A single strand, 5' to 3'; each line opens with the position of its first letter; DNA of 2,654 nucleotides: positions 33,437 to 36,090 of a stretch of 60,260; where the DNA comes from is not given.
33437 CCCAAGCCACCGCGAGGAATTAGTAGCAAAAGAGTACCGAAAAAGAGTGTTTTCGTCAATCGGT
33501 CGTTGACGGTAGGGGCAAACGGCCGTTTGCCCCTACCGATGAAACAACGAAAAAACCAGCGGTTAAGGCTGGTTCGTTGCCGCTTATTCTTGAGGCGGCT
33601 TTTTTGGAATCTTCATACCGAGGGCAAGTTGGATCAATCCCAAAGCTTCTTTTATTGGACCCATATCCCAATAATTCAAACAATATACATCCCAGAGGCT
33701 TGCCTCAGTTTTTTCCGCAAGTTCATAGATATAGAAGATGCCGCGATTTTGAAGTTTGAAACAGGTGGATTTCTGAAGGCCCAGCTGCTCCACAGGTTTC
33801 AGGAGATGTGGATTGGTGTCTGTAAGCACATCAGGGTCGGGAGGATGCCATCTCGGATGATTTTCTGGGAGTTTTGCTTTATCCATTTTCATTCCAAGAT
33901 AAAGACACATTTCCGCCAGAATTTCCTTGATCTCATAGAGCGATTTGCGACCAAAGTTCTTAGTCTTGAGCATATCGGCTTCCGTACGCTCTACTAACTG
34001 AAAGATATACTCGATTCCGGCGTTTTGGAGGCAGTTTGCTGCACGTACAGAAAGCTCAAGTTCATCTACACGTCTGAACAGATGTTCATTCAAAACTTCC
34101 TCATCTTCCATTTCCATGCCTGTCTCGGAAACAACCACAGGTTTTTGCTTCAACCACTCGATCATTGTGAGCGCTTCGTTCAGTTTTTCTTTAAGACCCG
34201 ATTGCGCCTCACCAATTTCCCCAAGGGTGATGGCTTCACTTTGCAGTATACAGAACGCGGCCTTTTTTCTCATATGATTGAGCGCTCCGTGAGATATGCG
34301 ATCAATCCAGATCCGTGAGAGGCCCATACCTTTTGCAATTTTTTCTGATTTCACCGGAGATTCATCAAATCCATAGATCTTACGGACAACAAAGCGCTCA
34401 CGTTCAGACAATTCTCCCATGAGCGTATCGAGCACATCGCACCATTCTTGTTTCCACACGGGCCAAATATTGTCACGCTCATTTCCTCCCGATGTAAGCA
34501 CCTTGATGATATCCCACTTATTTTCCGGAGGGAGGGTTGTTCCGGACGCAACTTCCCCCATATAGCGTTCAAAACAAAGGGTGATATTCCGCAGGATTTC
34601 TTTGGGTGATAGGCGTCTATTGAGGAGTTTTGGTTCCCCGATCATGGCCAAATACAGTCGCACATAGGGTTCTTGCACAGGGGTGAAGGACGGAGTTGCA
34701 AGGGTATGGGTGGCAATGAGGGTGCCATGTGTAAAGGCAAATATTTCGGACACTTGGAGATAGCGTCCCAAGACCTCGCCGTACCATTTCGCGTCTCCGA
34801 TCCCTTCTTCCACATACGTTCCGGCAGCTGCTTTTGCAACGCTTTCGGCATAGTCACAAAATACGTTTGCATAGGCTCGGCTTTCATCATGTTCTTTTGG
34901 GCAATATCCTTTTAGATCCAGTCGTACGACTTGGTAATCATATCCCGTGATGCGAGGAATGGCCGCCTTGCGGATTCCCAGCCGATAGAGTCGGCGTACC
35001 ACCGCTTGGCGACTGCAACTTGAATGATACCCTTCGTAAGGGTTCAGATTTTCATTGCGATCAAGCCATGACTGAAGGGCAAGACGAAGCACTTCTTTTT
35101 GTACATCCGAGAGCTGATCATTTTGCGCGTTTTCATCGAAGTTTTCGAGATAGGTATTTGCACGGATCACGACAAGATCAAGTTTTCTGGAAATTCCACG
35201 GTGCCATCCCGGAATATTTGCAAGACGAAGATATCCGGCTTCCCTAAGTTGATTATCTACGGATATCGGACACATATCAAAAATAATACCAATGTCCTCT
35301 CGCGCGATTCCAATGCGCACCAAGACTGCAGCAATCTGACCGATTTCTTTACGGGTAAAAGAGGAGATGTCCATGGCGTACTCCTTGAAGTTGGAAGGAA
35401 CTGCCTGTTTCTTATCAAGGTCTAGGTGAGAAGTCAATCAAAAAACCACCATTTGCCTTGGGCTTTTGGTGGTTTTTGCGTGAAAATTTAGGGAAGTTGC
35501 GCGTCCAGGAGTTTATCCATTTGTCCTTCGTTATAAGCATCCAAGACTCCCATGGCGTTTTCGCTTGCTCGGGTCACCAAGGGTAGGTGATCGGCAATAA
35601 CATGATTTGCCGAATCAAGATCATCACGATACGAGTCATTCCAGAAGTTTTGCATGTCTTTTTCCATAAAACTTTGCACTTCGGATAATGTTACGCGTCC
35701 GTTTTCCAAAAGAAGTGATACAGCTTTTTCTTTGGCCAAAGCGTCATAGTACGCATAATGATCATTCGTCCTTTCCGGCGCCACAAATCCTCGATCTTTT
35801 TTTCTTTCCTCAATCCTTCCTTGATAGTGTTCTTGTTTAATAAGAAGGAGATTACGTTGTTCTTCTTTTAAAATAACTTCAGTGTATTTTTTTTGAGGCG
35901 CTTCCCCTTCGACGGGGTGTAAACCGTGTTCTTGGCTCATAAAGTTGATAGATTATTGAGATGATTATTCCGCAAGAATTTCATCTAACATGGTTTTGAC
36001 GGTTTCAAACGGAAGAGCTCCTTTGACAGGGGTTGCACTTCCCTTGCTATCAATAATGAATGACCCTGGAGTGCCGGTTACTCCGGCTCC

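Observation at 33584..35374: Sigma4 plus double alpha-CTD fusion: a possible RNA polymerase mimic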

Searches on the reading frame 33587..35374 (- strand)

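Call 4: search_protein_families(library=pfam, proteins=[window:33587-35374:-], max_evalue=1)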
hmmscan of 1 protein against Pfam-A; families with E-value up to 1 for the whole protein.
window:33587-35374:- (596 aa): 2 families
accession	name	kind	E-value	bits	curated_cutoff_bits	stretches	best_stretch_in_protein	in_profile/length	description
PF03118.21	RNA_pol_A_CTD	-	3e-27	94.6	23.8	1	425-488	4-67/67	Bacterial RNA polymerase, alpha chain C terminal domain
PF04545.22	Sigma70_r4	-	8.5e-06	25.6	24.1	1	319-370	2-50/50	Sigma-70, region 4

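Call 5: search_protein_families(library=ncbifam, proteins=[window:33587-35374:-], max_evalue=1)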
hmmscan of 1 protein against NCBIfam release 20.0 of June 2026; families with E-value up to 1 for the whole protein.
window:33587-35374:- (596 aa): 24 families
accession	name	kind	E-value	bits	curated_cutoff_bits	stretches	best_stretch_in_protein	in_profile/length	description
NF003513.0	PRK05182.1-2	equivalog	4.7e-44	150.7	302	2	415-501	237-323/338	DNA-directed RNA polymerase subunit alpha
TIGR02027.1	rpoA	equivalog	1.8e-28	99.6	227.8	2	395-495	197-297/298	DNA-directed RNA polymerase subunit alpha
NF003519.0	PRK05182.2-5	equivalog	6.5e-23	81.2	277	1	398-497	219-318/320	DNA-directed RNA polymerase subunit alpha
NF003517.0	PRK05182.2-3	equivalog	2.2e-22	79.5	356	1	411-499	239-324/344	DNA-directed RNA polymerase subunit alpha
NF003518.0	PRK05182.2-4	equivalog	1.3e-19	70.5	523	1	414-496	228-309/312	DNA-directed RNA polymerase subunit alpha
NF003514.0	PRK05182.1-4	equivalog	3.2e-18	65.4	434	2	425-493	240-308/338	DNA-directed RNA polymerase subunit alpha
NF003515.0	PRK05182.2-1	equivalog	9.3e-18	64.6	406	1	396-493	219-310/314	DNA-directed RNA polymerase subunit alpha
NF003516.0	PRK05182.2-2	equivalog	1.3e-15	57.4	353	1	391-502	207-312/315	DNA-directed RNA polymerase subunit alpha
NF004471.0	PRK05803.1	subfamily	7e-06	25.4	252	1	315-371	170-227/235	RNA polymerase sporulation sigma factor SigK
TIGR02846.1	spore_sigmaK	equivalog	6.5e-05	22.6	298.65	1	314-371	167-225/227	RNA polymerase sporulation sigma factor SigK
NF011498.0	PRK14906.1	equivalog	0.00029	18.3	1437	1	436-491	1315-1370/1459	DNA-directed RNA polymerase subunit beta'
TIGR02980.1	SigBFG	subfamily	0.00081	19.2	234.35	1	313-372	170-226/227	SigB/SigF/SigG family RNA polymerase sigma factor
TIGR02997.1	Sig70-cyanoRpoD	subfamily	0.0014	18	384.5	1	313-369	241-298/298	RNA polymerase sigma factor, RpoD/SigA family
NF005920.0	PRK07921.1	subfamily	0.0047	16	464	1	310-371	259-317/328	RNA polymerase sigma factor SigB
TIGR02394.1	rpoS_proteo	equivalog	0.0058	16.2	378.7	1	306-372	207-274/285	RNA polymerase sigma factor RpoS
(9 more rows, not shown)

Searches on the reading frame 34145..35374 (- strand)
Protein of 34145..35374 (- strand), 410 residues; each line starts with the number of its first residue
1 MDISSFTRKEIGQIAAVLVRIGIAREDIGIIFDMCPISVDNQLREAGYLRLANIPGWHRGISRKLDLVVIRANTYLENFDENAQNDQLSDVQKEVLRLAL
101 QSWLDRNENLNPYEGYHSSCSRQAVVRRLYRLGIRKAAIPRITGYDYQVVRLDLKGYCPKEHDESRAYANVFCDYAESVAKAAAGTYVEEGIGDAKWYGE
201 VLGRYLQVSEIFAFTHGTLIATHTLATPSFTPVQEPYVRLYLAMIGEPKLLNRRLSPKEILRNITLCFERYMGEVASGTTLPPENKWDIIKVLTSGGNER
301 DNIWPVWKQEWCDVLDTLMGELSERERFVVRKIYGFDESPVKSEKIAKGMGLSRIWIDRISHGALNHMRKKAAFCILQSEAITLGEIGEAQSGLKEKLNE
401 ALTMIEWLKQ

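Call 23: search_protein_representatives(protein=window:34145-35374:-)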
Query: 410 residues. Proteins with E-value up to 0.001 (for the whole library): 35; up to 1e-10: 9; up to 1e-30: 3. The best 35 are listed.
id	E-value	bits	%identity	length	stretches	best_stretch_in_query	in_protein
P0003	3.0e-113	395.4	46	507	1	1-408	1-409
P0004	4.0e-90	319.3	41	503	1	2-409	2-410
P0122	4.2e-34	134.8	31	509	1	59-396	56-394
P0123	5.8e-30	121.2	31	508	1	9-407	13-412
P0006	1.6e-29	119.7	28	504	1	10-376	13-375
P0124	2.7e-28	115.7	100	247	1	350-410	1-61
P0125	3.8e-22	95.4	30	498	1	18-374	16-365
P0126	4.7e-12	62.2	24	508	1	4-406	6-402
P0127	7.0e-12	61.6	32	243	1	275-394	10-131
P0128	1.9e-09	53.6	29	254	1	199-370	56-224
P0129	3.2e-09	52.8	29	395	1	116-369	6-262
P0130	4.6e-09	52.3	39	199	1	92-219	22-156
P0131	7.4e-09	51.6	25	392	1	124-373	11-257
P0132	6.7e-07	45.2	24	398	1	121-369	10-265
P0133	1.0e-06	44.6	26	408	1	119-348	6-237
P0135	2.0e-06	43.6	25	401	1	160-360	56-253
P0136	2.5e-06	43.3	25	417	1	121-379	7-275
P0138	2.5e-06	43.3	24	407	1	126-395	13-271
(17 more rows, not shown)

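Call 38: find_encoding_contigs(protein=P0129, flank=6000, max_places=1)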
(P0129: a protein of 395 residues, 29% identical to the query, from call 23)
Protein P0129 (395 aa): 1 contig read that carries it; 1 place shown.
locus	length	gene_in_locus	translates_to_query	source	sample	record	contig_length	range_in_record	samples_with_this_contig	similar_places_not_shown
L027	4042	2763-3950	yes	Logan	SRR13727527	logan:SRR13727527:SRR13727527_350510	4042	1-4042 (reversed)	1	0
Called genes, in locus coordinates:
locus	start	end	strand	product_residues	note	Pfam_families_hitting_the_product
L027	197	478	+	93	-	PF00216:Bac_DNA_binding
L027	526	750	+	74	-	-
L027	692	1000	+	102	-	-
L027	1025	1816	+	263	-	PF18306:LDcluster4, PF03641:Lysine_decarbox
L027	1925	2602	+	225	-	-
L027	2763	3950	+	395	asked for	PF04545:Sigma70_r4, PF03118:RNA_pol_A_CTD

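Call 39: find_encoding_contigs(protein=P0138, flank=6000, max_places=1)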
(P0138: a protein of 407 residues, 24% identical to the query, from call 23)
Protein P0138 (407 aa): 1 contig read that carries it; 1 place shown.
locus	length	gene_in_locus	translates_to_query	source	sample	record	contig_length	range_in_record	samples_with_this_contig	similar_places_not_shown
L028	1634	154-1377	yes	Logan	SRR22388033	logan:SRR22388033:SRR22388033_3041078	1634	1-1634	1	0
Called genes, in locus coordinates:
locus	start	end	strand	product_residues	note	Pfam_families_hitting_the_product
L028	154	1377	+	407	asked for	PF08281:Sigma70_r4_2 (faint), PF13384:HTH_23 (faint), PF04545:Sigma70_r4, PF03118:RNA_pol_A_CTD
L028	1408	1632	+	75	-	?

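Call 51: find_related_loci(query=window:34145-35374:-, collection=genome_contigs, flank=3000)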
Query window:34145-35374:- (410 aa) in genome_contigs; peptide patterns used: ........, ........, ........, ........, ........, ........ (x = any residue, [..] = any of these).
55 stretches matched a pattern, but none encodes a relative of the query by tblastn (E <= 1e-3).

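Call 52: list_cluster_members(proteins=[P0006, P0122, P0123, P0125, P0126, P0131, P0132, P0133, P0135, P0136])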
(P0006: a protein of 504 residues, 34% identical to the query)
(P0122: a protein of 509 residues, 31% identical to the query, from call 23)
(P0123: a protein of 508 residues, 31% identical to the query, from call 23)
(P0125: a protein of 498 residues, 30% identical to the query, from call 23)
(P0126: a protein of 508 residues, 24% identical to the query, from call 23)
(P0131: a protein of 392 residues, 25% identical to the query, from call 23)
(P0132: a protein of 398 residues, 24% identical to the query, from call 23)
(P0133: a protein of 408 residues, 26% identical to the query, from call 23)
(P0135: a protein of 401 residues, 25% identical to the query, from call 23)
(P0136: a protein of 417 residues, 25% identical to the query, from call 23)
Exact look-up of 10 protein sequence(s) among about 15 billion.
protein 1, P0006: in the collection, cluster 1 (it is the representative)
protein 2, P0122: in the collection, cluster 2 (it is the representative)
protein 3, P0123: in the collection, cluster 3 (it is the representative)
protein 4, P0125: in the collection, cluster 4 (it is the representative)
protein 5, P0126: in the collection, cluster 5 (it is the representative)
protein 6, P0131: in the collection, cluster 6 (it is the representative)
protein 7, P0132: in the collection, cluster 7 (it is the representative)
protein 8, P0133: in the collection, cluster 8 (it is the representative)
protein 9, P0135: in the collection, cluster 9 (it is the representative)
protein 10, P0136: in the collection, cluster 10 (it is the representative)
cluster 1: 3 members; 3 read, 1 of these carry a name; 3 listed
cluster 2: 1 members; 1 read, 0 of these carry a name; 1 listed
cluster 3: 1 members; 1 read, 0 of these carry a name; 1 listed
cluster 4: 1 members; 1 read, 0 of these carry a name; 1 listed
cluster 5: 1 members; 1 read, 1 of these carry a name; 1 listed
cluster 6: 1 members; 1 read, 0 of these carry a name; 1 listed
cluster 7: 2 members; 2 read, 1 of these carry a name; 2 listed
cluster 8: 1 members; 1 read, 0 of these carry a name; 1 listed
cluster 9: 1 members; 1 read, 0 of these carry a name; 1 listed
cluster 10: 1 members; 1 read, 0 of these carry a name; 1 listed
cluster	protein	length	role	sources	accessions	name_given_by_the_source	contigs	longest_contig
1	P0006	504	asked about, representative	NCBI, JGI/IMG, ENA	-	-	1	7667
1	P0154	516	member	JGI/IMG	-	RNA polymerase sigma factor (sigma-70 family)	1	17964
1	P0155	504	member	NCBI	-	-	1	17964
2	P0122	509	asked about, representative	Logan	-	-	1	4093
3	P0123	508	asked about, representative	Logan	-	-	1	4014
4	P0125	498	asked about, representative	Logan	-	-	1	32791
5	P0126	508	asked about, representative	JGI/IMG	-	hypothetical protein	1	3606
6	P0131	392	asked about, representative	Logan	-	-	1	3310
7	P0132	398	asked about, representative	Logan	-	-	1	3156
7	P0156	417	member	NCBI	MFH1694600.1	MAG: DNA-directed RNA polymerase subunit alpha C-terminal domain-containing protein ...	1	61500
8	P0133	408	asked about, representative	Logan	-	-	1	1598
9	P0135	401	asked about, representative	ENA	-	-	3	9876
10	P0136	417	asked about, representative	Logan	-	-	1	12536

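Call 53: find_encoding_contigs(protein=P0156, flank=10000, max_places=1)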
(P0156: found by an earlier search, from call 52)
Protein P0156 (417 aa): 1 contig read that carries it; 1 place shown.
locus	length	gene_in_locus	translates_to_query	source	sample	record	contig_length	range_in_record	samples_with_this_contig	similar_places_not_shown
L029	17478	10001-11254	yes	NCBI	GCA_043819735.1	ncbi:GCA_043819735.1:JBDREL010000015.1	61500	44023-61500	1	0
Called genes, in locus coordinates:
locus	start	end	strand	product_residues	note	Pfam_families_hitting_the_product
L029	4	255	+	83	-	-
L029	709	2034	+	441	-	PF01225:Mur_ligase, PF08245:Mur_ligase_M, PF02875:Mur_ligase_C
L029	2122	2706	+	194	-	-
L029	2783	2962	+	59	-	PF00471:Ribosomal_L33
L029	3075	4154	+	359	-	PF01145:Band_7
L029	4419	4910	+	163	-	PF00466:Ribosomal_L10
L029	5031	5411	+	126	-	PF16320:Ribosomal_L12_N, PF00542:Ribosomal_L12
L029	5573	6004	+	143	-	PF02381:MraZ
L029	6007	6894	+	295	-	PF01795:Methyltransf_5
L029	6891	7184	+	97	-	-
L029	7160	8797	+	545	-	PF03717:PBP_dimer, PF00905:Transpeptidase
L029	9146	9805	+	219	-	-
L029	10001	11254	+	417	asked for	PF08281:Sigma70_r4_2 (faint), PF04545:Sigma70_r4, PF03118:RNA_pol_A_CTD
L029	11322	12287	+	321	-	PF01380:SIS (faint), PF10432:bact-PGI_C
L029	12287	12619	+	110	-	-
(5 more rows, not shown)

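Call 54: find_encoding_contigs(protein=P0125, flank=10000, max_places=1)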
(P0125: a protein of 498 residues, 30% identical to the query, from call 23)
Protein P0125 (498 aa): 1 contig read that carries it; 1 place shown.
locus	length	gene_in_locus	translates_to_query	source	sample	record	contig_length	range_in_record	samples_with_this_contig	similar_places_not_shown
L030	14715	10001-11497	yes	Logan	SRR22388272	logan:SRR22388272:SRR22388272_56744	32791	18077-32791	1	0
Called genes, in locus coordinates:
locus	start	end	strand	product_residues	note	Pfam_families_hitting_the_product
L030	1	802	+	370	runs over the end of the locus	-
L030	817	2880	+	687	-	PF07549:Sec_GG (weak), PF21760:SecD_1st, PF13145:Rotamase_2 (faint), PF13616:Rotamase_3, PF00639:Rotamase, PF22599:SecDF_P1_head, PF02355:SecD_SecF_C, PF03176:MMPL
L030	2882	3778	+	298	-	PF07549:Sec_GG (weak), PF02355:SecD_SecF_C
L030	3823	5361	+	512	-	PF26449:DUF8128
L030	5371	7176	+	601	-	PF10412:TrwB_AAD_bind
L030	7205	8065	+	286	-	PF02673:BacA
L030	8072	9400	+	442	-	PF01966:HD (weak), PF19276:HD_assoc_2 (weak)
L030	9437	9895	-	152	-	-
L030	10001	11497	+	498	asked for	PF04545:Sigma70_r4 (faint), PF13384:HTH_23 (faint), PF03118:RNA_pol_A_CTD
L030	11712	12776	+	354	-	PF03054:tRNA_Me_trans, PF20259:tRNA_Me_trans_M, PF20258:tRNA_Me_trans_C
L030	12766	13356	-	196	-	-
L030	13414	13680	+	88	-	-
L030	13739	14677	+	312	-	-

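Call 86: search_dna_similar(query=P0129, collection=phages, mode=protein, max_evalue=0.001, max_rows=15)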
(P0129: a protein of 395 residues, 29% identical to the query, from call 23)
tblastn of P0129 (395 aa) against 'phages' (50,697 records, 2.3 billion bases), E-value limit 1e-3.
Records with a match: 60; places in all: 61; records where one place covers at least 80% of the query: 0.
Best place of each record, by identity: 60-80% 22; <60% 38.
By first word of the organism name: Bacteriophage 26; Vibrio 7; Salmonella 4; Acinetobacter 4; Enterococcus 4; Listeria 4; Klebsiella 4; Staphylococcus 3; Salisaeta 2; Escherichia 1; and 1 more.
By host as written in the record: - 39; Listeria monocytogenes 4; Homo sapiens 3; Staphylococcus aureus 3; Enterococcus faecalis 2; Klebsiella pneumoniae ST147-VIM1 2; Klebsiella pneumoniae ST13-OXA48 2; Salisaeta sp. SP9-1 2; and 3 more.
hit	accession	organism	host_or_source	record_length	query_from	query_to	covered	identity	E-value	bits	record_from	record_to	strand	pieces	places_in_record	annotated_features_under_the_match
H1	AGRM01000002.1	Salmonella enterica subsp. houtenae str. ATCC BAA-1581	Homo sapiens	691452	202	281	20%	61.7%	1e-17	91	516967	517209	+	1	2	RNA polymerase sigma factor RpoD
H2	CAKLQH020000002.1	Acinetobacter phage MD-2021a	not known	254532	195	275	21%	60.5%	6e-19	95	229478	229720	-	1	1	rpoD: RNA polymerase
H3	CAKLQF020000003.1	Acinetobacter phage MD-2021a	not known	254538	195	275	21%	60.5%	6e-19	95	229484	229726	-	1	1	rpoD: RNA polymerase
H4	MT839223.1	Bacteriophage sp.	human fecal samples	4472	203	275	18%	67.1%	5e-21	100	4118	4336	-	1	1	record has no annotation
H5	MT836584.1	Bacteriophage sp.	human fecal samples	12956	203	275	18%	67.1%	2e-20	99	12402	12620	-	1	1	record has no annotation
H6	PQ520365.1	Enterococcus phage IME_EF3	-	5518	203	283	21%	60.0%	1e-18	94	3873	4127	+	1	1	record has no annotation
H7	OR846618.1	Enterococcus phage Efs 1-1-1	Enterococcus faecalis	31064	203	283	21%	60.0%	1e-18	94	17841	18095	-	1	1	record has no annotation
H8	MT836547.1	Bacteriophage sp.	human fecal samples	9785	155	274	30%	40.5%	9e-12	73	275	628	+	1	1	record has no annotation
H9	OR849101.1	Listeria phage LM 4-14-1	Listeria monocytogenes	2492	203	275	18%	65.8%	8e-19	94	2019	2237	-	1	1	record has no annotation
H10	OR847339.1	Listeria phage LM 4-11-1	Listeria monocytogenes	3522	203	275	18%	65.8%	1e-18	94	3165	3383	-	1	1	record has no annotation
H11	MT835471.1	Bacteriophage sp.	human fecal samples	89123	203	275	18%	65.8%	3e-18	93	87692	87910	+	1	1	record has no annotation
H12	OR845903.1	Escherichia phage ECO95 1-6-1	Escherichia coli O157:H7 ATCC 43895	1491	202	275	19%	63.5%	6e-18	91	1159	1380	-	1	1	record has no annotation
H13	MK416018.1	Klebsiella phage ST147-VIM1phi7.1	Klebsiella pneumoniae ST147-VIM1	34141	202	275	19%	63.5%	3e-17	90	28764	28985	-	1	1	RNA polymerase sigma factor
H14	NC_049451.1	Klebsiella phage ST147-VIM1phi7.1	Klebsiella pneumoniae ST147-VIM1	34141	202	275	19%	63.5%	3e-17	90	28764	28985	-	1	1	RNA polymerase sigma factor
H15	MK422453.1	Klebsiella phage ST13-OXA48phi12.1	Klebsiella pneumoniae ST13-OXA48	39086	202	275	19%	63.5%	3e-17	90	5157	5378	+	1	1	RNA polymerase sigma factor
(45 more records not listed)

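Call 91: search_dna_similar(query=P0129, collection=plasmids, mode=protein, max_evalue=0.00001, max_rows=8)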
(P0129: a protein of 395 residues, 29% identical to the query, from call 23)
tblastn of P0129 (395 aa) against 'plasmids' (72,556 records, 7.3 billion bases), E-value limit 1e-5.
Records with a match: 333; places in all: 376; records where one place covers at least 80% of the query: 0.
Best place of each record, by identity: 60-80% 46; <60% 287.
By first word of the organism name: Pseudomonas 112; Streptomyces 24; Cupriavidus 15; Burkholderia 15; Caballeronia 14; Clostridioides 12; Novosphingobium 9; Acinetobacter 6; Deinococcus 6; Paracoccus 5; and 73 more.
By predicted mobility (MOB-suite, as given by PLSDB): non-mobilizable 250; conjugative 45; mobilizable 38.
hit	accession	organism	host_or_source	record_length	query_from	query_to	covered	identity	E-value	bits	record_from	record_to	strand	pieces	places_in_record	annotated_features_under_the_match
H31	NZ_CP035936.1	Acinetobacter cumulans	Pure Culture,Sewage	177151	68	283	55%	34.2%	1e-18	96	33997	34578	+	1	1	rpoD: RNA polymerase sigma factor RpoD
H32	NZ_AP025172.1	Cupriavidus sp. P-10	-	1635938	68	295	58%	32.3%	1e-16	89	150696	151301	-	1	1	none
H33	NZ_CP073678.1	Cupriavidus sp. KK10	Isolate,A bacterial consortium from ...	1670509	68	293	57%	32.2%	2e-17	92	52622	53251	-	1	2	none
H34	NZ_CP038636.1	Cupriavidus oxalaticus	whole organism,sewage sludge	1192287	68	275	53%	34.0%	4e-17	91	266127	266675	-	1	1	none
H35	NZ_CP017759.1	Cupriavidus necator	whole organism,soil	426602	68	275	53%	34.0%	4e-16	88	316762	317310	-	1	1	rpoD: RNA polymerase sigma factor RpoD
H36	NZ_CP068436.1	Cupriavidus necator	heavy metal containmented soil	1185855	68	275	51%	34.3%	2e-10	91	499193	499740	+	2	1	none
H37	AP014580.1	Burkholderia sp. RPE67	Riptortus pedestris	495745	68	275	53%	29.7%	9e-11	71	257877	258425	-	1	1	rpoD: RNA polymerase sigma factor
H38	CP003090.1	Burkholderia sp. YI23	-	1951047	68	275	53%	29.7%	1e-10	71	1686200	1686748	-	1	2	rpoD: RNA polymerase, sigma 70 subunit, RpoD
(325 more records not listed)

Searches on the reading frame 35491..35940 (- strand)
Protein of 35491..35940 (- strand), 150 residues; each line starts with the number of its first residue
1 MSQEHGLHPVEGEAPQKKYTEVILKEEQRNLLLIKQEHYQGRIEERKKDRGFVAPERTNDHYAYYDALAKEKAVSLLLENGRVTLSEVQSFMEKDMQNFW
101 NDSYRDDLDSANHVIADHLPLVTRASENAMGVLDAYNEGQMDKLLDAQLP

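Call 81: search_protein_families(library=pfam, proteins=[window:35491-35940:-], max_evalue=0.01)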
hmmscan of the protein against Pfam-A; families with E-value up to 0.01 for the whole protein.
window:35491-35940:- (150 aa): 1 family
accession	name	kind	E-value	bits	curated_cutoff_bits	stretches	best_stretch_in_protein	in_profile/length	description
PF07252.16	DUF1433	-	0.0076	16.9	30.8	0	40-89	39-87/88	Protein of unknown function (DUF1433)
